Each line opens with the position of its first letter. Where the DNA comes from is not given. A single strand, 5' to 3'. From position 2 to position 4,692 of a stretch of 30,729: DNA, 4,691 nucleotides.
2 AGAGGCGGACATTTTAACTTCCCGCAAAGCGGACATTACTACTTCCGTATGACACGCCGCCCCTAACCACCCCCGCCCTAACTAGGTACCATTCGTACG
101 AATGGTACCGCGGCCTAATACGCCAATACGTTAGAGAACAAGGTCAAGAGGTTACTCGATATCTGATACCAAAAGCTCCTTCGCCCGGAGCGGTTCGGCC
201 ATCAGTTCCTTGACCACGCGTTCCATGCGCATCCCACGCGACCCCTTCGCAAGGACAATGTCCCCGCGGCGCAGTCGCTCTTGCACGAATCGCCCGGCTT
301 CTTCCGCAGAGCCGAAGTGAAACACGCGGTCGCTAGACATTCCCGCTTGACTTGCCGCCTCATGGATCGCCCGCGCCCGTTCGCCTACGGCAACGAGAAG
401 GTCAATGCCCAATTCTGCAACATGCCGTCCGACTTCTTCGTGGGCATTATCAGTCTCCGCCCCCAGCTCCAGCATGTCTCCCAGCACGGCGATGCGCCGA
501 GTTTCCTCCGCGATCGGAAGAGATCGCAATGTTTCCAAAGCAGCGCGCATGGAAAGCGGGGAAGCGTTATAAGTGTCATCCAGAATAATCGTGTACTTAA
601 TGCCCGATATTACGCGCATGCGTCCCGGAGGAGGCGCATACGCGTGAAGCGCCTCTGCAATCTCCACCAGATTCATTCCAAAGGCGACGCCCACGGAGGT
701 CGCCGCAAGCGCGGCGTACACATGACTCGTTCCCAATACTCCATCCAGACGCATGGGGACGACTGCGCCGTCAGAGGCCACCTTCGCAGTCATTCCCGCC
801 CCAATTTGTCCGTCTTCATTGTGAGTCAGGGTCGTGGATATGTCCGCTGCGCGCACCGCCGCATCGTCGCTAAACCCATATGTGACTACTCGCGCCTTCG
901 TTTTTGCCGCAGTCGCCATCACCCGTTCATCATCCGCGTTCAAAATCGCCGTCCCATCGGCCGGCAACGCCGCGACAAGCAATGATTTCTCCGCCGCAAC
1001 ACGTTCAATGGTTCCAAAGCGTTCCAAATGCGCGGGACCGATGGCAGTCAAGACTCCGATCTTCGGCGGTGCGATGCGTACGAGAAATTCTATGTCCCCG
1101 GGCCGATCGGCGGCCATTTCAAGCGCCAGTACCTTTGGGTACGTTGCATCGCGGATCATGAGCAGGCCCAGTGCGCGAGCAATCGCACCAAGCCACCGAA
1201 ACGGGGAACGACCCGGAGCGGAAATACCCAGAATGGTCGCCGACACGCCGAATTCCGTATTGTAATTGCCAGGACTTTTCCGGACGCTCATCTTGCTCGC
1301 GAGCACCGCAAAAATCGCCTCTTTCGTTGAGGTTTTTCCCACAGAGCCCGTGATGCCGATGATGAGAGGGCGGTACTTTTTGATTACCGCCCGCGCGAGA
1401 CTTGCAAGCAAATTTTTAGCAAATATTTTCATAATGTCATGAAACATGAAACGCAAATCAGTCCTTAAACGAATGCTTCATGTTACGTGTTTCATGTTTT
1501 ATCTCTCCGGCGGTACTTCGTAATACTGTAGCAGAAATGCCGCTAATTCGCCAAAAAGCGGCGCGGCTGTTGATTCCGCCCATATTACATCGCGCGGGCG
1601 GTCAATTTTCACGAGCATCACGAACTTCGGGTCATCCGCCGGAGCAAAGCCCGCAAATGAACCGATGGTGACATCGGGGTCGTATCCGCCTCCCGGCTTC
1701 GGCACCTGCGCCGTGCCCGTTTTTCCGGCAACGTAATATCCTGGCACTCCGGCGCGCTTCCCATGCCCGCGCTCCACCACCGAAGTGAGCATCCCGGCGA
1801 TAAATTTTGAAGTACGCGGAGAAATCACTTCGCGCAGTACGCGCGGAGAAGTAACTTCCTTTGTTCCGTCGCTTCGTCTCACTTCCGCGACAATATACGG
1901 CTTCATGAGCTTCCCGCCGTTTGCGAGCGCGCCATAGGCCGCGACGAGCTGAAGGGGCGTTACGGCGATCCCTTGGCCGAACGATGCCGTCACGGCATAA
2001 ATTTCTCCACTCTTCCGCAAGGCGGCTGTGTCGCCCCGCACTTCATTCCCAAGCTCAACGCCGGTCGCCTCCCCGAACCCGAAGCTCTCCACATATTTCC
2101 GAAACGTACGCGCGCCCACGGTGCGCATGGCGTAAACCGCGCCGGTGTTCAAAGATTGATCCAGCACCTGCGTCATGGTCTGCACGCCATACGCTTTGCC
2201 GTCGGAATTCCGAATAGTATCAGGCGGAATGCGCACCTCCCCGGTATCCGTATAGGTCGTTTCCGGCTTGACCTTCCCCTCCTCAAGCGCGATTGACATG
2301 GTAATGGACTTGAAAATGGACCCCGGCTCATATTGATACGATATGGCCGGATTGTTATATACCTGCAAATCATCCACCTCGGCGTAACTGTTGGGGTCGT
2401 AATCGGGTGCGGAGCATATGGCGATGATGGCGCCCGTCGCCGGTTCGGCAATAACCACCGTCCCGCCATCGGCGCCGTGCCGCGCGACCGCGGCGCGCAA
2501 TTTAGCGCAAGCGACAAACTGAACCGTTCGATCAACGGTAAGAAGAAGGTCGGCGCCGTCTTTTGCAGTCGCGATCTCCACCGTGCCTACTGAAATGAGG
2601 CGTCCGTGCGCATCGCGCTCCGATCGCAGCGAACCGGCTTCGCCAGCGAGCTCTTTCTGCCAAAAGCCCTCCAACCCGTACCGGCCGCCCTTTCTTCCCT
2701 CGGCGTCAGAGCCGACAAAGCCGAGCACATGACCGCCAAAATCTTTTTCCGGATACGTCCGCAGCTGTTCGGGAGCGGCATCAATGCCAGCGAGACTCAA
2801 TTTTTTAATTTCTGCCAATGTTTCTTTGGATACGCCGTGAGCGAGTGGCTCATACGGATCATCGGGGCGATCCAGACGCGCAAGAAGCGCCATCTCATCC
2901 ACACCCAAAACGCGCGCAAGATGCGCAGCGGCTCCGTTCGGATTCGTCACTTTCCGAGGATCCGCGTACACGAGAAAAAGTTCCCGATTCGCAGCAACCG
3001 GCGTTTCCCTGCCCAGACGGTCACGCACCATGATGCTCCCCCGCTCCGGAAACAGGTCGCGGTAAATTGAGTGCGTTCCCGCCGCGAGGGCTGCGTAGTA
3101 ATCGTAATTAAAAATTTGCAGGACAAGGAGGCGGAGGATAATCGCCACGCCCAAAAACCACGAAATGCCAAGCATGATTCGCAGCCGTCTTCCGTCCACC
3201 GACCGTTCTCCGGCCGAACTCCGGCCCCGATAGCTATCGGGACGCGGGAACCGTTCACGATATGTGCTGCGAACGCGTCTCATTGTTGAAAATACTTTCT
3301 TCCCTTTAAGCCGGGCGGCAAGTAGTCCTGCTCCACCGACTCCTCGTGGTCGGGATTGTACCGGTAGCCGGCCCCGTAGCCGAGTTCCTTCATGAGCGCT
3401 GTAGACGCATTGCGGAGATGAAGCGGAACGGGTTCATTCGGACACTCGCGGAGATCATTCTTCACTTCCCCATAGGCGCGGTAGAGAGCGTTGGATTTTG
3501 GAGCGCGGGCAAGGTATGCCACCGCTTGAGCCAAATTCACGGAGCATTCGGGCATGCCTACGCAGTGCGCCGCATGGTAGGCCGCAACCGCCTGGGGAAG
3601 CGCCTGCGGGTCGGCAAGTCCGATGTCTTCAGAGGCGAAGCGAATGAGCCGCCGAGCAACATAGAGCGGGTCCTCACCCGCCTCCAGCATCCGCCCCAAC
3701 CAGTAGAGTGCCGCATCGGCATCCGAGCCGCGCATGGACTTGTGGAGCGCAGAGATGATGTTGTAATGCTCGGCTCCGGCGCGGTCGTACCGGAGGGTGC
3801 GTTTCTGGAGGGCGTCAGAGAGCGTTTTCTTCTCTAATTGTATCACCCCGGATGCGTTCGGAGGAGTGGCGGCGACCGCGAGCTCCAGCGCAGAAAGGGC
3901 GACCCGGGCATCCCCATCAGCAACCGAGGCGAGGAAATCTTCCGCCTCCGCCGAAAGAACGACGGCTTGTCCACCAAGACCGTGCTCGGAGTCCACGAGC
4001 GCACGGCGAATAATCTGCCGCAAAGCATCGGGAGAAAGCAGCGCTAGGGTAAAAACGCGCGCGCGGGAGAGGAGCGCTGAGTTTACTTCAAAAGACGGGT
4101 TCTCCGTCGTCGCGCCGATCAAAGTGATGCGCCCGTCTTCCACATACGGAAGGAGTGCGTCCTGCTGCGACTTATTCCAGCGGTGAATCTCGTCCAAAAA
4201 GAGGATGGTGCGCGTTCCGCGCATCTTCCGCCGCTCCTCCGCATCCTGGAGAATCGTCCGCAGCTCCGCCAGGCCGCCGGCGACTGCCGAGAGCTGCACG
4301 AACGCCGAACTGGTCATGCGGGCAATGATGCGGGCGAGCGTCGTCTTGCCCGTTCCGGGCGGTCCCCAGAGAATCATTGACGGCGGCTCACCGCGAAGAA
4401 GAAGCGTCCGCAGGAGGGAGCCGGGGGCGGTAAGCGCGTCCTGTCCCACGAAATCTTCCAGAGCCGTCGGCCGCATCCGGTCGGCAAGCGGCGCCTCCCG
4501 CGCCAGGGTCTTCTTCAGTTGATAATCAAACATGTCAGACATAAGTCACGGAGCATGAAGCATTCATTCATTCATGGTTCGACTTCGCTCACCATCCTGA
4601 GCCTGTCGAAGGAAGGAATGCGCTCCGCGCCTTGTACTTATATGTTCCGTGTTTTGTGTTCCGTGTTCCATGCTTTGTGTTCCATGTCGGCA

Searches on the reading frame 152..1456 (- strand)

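Call 41: search_protein_families(library=pfam, proteins=[window:152-1456:-], max_evalue=0.00001)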
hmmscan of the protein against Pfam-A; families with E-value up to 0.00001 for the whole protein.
window:152-1456:- (434 aa): 2 families
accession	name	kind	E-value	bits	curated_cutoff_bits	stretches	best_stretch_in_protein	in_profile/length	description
PF08245.18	Mur_ligase_M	-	7.4e-32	111.4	24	1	107-253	57-197/200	Mur ligase middle domain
PF02875.26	Mur_ligase_C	-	1.6e-22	81.1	28.4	1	278-407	1-127/127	Mur ligase, glutamate ligase domain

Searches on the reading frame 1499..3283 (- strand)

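Call 41: search_protein_families(library=pfam, proteins=[window:1499-3283:-], max_evalue=0.00001)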
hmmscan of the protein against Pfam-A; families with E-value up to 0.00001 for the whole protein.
window:1499-3283:- (594 aa): 2 families
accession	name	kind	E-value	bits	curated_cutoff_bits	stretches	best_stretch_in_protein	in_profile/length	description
PF00905.27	Transpeptidase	-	3.9e-71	240.1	22.1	1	274-579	1-296/299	Penicillin binding protein transpeptidase domain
PF03717.20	PBP_dimer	-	3.8e-15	57.2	24.4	1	79-231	4-177/180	Penicillin-binding Protein dimerisation domain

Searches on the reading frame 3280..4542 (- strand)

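Call 41: search_protein_families(library=pfam, proteins=[window:3280-4542:-], max_evalue=0.00001)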
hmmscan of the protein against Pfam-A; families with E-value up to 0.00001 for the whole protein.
window:3280-4542:- (420 aa): 9 families
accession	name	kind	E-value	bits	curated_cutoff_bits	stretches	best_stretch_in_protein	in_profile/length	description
PF12002.13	MgsA_C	-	3.9e-61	206.2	27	1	272-419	1-149/167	MgsA AAA+ ATPase C terminal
PF16193.11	AAA_assoc_2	-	6.1e-26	90.9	34.3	1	192-271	3-81/81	AAA C-terminal domain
PF00004.35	AAA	-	1.3e-16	61.7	21.2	1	56-162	1-124/131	ATPase family associated with various cellular activities (AAA)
PF05496.18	RuvB_N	-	1.8e-14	54.3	27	1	23-142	1-116/159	Holliday junction DNA helicase RuvB P-loop domain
PF07728.20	AAA_5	-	9.5e-11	42.3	22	1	56-167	2-121/139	AAA domain (dynein-related subfamily)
PF13191.12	AAA_16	-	9.1e-07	30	32.6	0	49-84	20-63/167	AAA ATPase domain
PF01078.27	Mg_chelatase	-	3.9e-06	26.9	20.3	0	55-76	24-45/207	Magnesium chelatase, subunit ChlI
PF00158.32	Sigma54_activat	-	4.3e-06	27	20.2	0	56-148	25-131/168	Sigma-54 interaction domain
PF13173.12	AAA_14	-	7e-06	26.5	27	0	55-169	4-123/129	AAA domain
